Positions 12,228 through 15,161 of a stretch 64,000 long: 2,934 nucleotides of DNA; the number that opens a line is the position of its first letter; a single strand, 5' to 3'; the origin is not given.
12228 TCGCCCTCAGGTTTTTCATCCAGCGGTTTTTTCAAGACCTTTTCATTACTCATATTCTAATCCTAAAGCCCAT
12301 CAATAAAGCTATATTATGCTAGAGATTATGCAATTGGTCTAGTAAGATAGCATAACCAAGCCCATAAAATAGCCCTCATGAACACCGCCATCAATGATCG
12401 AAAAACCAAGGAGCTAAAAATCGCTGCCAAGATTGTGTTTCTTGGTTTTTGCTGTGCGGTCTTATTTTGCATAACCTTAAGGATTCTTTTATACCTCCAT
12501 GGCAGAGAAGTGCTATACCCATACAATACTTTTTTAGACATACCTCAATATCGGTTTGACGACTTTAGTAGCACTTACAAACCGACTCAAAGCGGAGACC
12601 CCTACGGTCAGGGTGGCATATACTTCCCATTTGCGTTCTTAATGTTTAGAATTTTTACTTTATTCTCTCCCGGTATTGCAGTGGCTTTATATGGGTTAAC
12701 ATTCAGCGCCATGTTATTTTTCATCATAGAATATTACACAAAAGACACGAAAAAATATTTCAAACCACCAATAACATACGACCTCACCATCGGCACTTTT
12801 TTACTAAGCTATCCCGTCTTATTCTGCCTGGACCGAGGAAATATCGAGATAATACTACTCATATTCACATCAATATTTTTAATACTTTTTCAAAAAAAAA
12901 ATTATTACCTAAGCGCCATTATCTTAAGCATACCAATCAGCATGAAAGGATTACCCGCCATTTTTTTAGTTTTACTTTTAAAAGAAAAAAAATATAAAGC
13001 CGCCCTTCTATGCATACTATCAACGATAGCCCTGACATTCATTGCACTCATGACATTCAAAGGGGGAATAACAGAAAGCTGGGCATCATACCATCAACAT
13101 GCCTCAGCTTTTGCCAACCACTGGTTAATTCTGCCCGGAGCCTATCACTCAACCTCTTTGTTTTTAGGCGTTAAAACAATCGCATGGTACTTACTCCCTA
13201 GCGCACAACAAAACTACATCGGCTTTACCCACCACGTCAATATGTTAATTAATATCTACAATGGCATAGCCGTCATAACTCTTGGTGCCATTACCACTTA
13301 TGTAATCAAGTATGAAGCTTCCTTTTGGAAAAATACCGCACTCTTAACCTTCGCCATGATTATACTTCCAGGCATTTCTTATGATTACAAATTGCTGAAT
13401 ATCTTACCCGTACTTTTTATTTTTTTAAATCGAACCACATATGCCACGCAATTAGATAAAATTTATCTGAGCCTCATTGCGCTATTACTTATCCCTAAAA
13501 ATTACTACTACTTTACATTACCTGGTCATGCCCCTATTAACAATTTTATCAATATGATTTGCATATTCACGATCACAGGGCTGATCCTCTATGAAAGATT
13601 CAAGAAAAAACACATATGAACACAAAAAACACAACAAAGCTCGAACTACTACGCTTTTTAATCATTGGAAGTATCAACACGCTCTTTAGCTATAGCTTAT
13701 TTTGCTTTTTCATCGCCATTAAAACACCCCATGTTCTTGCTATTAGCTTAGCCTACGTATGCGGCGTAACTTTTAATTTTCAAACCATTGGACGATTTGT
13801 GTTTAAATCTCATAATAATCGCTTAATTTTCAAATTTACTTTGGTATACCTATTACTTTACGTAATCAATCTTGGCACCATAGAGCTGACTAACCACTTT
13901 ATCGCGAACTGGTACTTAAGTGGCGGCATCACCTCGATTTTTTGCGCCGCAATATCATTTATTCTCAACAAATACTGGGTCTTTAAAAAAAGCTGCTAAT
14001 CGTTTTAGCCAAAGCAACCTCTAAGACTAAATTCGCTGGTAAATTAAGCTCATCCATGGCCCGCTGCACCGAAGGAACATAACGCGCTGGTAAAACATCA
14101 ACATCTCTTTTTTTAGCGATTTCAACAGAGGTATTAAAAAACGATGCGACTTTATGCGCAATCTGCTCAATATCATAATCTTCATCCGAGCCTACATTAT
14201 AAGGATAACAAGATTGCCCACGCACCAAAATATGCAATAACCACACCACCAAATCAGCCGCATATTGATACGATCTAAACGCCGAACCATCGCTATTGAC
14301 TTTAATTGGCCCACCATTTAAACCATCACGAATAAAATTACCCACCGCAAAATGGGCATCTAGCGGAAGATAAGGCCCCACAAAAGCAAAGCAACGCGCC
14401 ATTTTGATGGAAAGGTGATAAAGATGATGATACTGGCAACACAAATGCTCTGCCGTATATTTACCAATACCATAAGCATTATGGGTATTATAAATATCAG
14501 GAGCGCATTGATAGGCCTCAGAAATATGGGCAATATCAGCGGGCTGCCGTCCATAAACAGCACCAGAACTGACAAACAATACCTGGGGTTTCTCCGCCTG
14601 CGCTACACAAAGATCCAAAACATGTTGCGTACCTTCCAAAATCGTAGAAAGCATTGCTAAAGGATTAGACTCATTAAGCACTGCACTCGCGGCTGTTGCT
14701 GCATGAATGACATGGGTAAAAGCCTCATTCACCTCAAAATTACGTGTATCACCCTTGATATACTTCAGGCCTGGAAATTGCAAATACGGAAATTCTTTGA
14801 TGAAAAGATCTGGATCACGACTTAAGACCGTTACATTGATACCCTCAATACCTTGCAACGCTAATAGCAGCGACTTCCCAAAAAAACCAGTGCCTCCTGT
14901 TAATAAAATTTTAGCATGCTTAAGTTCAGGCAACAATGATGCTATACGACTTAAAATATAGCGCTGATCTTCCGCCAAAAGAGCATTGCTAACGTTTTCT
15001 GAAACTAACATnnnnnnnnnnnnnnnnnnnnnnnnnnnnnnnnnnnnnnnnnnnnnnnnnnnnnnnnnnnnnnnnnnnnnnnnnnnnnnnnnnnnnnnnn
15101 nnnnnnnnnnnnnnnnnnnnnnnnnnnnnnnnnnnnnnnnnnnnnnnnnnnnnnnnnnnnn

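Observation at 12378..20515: Polyprenyl-phosphate-mannose-type periplasmic glycosylation island with three GT-C-like membrane proteins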

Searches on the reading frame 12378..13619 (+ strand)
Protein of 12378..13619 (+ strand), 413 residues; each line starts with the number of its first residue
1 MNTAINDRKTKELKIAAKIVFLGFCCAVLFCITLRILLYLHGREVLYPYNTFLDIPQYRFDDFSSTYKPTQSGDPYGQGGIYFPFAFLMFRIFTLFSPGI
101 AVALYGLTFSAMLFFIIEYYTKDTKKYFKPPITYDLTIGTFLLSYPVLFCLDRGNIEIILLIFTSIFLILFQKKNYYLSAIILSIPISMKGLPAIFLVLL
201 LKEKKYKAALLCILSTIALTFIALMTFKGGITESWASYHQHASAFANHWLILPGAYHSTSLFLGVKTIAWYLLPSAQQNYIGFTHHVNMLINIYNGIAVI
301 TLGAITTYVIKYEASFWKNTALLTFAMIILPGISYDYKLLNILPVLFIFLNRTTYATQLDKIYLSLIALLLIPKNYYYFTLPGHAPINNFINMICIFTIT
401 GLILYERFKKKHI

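Call 3: search_protein_families(library=pfam, proteins=[window:12378-13619:+], max_evalue=1)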
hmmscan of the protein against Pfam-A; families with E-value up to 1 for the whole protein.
window:12378-13619:+ (413 aa): 1 family
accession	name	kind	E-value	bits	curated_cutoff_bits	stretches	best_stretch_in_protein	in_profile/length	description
PF09594.16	GT87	-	2.7e-12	47.4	25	1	81-296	2-199/237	Glycosyltransferase family 87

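Call 4: search_protein_families(library=ncbifam, proteins=[window:12378-13619:+], max_evalue=1)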
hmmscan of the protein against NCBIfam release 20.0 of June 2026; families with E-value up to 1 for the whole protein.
window:12378-13619:+ (413 aa): 0 families

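Call 19: list_cluster_members(proteins=[window:12378-13619:+, window:13616-13999:+, window:13983-15011:-, window:16225-18252:-, window:18275-19018:-, window:19103-20515:+, window:20579-20890:+, window:11843-12280:-, window:8937-10100:-])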
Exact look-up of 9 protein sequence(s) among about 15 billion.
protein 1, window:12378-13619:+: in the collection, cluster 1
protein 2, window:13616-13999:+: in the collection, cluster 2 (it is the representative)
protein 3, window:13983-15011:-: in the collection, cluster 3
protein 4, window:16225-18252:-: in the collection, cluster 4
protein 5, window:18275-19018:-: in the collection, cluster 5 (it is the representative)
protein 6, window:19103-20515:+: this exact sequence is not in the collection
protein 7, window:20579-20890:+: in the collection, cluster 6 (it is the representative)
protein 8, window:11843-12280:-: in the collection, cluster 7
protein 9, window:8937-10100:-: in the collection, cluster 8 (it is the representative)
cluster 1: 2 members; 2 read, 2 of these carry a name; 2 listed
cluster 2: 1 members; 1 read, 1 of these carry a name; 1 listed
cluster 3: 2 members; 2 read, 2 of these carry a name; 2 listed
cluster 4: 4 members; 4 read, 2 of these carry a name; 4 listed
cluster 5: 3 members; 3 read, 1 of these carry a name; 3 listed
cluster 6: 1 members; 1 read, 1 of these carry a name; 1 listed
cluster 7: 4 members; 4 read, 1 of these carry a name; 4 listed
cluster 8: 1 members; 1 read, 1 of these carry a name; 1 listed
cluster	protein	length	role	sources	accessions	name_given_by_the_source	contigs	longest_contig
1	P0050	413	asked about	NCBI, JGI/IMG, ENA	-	hypothetical protein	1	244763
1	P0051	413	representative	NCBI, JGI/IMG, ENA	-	hypothetical protein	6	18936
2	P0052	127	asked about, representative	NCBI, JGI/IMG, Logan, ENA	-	putative flippase GtrA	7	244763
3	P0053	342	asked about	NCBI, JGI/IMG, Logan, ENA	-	dTDP-glucose 4,6-dehydratase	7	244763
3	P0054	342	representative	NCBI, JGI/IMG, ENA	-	dTDP-glucose 4,6-dehydratase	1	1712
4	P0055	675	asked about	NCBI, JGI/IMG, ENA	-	hypothetical protein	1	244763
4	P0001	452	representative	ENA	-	-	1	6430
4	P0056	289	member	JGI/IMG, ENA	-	hypothetical protein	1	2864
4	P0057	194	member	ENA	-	-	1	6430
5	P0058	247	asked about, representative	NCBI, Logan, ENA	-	-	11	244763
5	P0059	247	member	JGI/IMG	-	dolichol-phosphate mannosyltransferase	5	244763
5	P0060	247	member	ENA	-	-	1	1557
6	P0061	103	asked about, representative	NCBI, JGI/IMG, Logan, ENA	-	monothiol glutaredoxin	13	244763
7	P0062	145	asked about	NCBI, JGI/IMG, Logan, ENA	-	acyl-CoA thioesterase YciA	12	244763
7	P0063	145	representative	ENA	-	-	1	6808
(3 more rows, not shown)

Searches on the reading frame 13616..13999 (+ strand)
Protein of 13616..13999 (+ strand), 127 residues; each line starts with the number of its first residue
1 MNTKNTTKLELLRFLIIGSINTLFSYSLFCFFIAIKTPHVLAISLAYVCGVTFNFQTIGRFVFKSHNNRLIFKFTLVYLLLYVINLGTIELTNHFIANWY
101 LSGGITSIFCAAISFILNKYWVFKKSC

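Call 3: search_protein_families(library=pfam, proteins=[window:13616-13999:+], max_evalue=1)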
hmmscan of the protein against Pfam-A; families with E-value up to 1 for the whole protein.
window:13616-13999:+ (127 aa): 1 family
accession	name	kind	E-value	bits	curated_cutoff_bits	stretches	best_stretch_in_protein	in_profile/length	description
PF04138.20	GtrA_DPMS_TM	-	5.2e-15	56.1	26.1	1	13-123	1-117/117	GtrA/DPMS, transmembrane domain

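Call 4: search_protein_families(library=ncbifam, proteins=[window:13616-13999:+], max_evalue=1)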
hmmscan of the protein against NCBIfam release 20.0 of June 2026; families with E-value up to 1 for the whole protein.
window:13616-13999:+ (127 aa): 0 families

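Call 36: search_solved_structures(query=window:13616-13999:+, max_evalue=10, show_alignments=3)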
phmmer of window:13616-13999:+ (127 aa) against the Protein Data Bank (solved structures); distinct sequences matched with E-value up to 10: 0.

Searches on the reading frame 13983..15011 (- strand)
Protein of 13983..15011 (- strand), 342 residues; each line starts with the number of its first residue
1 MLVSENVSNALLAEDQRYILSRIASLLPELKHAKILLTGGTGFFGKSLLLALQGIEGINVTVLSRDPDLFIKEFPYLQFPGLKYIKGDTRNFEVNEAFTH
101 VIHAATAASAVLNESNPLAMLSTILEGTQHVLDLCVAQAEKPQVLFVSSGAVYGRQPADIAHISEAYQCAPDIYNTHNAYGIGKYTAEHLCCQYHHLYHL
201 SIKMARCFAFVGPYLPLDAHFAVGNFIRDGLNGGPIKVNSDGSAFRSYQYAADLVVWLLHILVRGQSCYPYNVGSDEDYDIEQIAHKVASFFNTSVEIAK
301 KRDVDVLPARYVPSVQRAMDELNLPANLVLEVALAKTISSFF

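Call 3: search_protein_families(library=pfam, proteins=[window:13983-15011:-], max_evalue=1)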
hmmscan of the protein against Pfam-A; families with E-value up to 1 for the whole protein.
window:13983-15011:- (342 aa): 8 families
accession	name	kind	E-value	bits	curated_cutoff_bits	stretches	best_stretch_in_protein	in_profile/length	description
PF01370.27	Epimerase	-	3.1e-30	105.8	20.9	1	35-274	1-240/240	NAD dependent epimerase/dehydratase family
PF16363.11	GDP_Man_Dehyd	-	2.6e-17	63.8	27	1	36-299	1-273/332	GDP-mannose 4,6 dehydratase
PF07993.18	NAD_binding_4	-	4.1e-10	39.7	20.1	2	95-206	86-203/258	Male sterility protein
PF01073.25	3Beta_HSD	-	3.3e-07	30.1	22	1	37-190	2-156/280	3-beta hydroxysteroid dehydrogenase/isomerase family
PF02719.21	Polysacc_synt_2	-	0.0013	18.4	20.2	1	35-146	1-126/293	Polysaccharide biosynthesis protein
PF13460.12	NAD_binding_10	-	0.015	15.6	27.2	1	39-161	1-110/184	NAD(P)H-binding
PF04321.23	RmlD_sub_bind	-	0.063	12.8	27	1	34-193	2-138/287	RmlD substrate binding domain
PF05368.20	NmrA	-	0.23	11.5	27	1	33-113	3-78/298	NmrA-like family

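Call 4: search_protein_families(library=ncbifam, proteins=[window:13983-15011:-], max_evalue=1)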
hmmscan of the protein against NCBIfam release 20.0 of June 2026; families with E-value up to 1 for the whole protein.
window:13983-15011:- (342 aa): 26 families (the best 25 are shown)
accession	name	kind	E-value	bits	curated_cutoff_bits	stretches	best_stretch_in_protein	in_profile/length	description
TIGR01181.1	dTDP_gluc_dehyt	equivalog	1.4e-20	73.6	365.1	1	34-339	1-309/321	dTDP-glucose 4,6-dehydratase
TIGR01179.1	galE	equivalog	7.9e-15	54.5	262.3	2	34-212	1-178/332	UDP-glucose 4-epimerase GalE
TIGR02197.1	heptose_epim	equivalog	2.7e-11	43.2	274.6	1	35-192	1-150/316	ADP-glyceromanno-heptose 6-epimerase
TIGR04180.1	EDH_00030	hypoth_equivalog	7e-11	41.7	475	1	35-301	1-265/297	NAD-dependent 4,6-dehydratase LegB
TIGR01746.1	Thioester-redct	subfamily_domain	1.3e-10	41.1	213.35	2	125-207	113-192/371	thioester reductase domain-containing protein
NF043036.1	ErythonDh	equivalog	1.6e-09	37.4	325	1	34-196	2-165/321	D-erythronate dehydrogenase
TIGR03589.1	PseB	equivalog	1.5e-08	34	407.75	1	32-141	4-118/324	UDP-N-acetylglucosamine 4,6-dehydratase (inverting)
NF007582.0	PRK10217.1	equivalog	2.2e-07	30.3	698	1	144-283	129-261/355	dTDP-glucose 4,6-dehydratase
NF007490.0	PRK10084.1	subfamily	4.8e-07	29.1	649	1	123-293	106-278/361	dTDP-glucose 4,6-dehydratase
NF042423.1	oxyalk_red_Shew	equivalog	1.6e-06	27.5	580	1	31-196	7-161/331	2-alkyl-3-oxoalkanoate reductase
TIGR03466.1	HpnA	hypoth_equivalog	3.9e-06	26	367.65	1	34-193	2-154/327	hopanoid-associated sugar epimerase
TIGR01777.1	yfcH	hypoth_equivalog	5.3e-06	26.2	207.35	1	35-156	1-119/292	TIGR01777 family oxidoreductase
NF050030.1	thlkprotThyD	equivalog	5.4e-06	25.8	400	1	34-154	2-128/305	thylakoid membrane protein ThyD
NF047837.1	UDPAcbARedWbcJ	equivalog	9.2e-06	24.8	500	2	175-292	98-215/372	UDP-2-acetamido-2,6-beta-L-arabino-hexul-4-ose reductase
NF011728.1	PRK15181.1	equivalog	1.2e-05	24.5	760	1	35-255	18-242/348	Vi polysaccharide biosynthesis UDP-N-acetylglucosaminuronic acid C-4 epimerase TviC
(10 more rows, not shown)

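Call 42: search_solved_structures(query=window:13983-15011:-, max_evalue=0.00001, show_alignments=2)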
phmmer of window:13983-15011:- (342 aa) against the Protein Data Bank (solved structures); distinct sequences matched with E-value up to 0.00001: 42.
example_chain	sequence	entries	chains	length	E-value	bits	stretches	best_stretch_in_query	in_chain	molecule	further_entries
4m55_A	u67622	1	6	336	3.2e-22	82.3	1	33-339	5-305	UDP-glucuronic acid decarboxylase 1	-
2b69_A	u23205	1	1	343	9.5e-22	80.8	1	32-339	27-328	UDP-glucuronate decarboxylase 1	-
4gll_A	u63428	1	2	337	1e-21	80.7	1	32-339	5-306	UDP-glucuronic acid decarboxylase 1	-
4lk3_A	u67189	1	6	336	1.2e-21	80.5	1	33-339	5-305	UDP-glucuronic acid decarboxylase 1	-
8v4h_A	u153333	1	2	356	4.7e-16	62.1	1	9-320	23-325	Putative nucleotide sugar dehydratase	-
8v4g_A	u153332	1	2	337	5.1e-16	62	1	15-320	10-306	Putative nucleotide sugar dehydratase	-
8vr2_A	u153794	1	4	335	1.6e-14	57.1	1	29-337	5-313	NAD-dependent epimerase/dehydratase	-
6kv9_A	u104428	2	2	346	9.9e-13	51.1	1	30-289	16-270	MoeE5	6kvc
6pmh_A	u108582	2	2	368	8.2e-12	48.1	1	35-320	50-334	UDP-glucose 4-epimerase related protein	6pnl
6vlo_A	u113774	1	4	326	4.5e-11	45.7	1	34-292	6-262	Putative dTDP-D-glucose 4,6-dehydratase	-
8rdg_A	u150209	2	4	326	6.7e-11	45.1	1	34-294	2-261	SDR family NAD(P)-dependent oxidoreductase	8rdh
6bi4_A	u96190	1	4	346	7.3e-11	45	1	33-338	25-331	dTDP-glucose 4,6-dehydratase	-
8rdi_A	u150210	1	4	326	2.4e-10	43.3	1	34-294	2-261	SDR family NAD(P)-dependent oxidoreductase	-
2pzj_A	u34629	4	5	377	1.1e-09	41.1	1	29-338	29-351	Putative nucleotide sugar epimerase/ dehydratase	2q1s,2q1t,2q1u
6zl6_A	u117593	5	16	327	1.5e-09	40.7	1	34-263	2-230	Epimerase domain-containing protein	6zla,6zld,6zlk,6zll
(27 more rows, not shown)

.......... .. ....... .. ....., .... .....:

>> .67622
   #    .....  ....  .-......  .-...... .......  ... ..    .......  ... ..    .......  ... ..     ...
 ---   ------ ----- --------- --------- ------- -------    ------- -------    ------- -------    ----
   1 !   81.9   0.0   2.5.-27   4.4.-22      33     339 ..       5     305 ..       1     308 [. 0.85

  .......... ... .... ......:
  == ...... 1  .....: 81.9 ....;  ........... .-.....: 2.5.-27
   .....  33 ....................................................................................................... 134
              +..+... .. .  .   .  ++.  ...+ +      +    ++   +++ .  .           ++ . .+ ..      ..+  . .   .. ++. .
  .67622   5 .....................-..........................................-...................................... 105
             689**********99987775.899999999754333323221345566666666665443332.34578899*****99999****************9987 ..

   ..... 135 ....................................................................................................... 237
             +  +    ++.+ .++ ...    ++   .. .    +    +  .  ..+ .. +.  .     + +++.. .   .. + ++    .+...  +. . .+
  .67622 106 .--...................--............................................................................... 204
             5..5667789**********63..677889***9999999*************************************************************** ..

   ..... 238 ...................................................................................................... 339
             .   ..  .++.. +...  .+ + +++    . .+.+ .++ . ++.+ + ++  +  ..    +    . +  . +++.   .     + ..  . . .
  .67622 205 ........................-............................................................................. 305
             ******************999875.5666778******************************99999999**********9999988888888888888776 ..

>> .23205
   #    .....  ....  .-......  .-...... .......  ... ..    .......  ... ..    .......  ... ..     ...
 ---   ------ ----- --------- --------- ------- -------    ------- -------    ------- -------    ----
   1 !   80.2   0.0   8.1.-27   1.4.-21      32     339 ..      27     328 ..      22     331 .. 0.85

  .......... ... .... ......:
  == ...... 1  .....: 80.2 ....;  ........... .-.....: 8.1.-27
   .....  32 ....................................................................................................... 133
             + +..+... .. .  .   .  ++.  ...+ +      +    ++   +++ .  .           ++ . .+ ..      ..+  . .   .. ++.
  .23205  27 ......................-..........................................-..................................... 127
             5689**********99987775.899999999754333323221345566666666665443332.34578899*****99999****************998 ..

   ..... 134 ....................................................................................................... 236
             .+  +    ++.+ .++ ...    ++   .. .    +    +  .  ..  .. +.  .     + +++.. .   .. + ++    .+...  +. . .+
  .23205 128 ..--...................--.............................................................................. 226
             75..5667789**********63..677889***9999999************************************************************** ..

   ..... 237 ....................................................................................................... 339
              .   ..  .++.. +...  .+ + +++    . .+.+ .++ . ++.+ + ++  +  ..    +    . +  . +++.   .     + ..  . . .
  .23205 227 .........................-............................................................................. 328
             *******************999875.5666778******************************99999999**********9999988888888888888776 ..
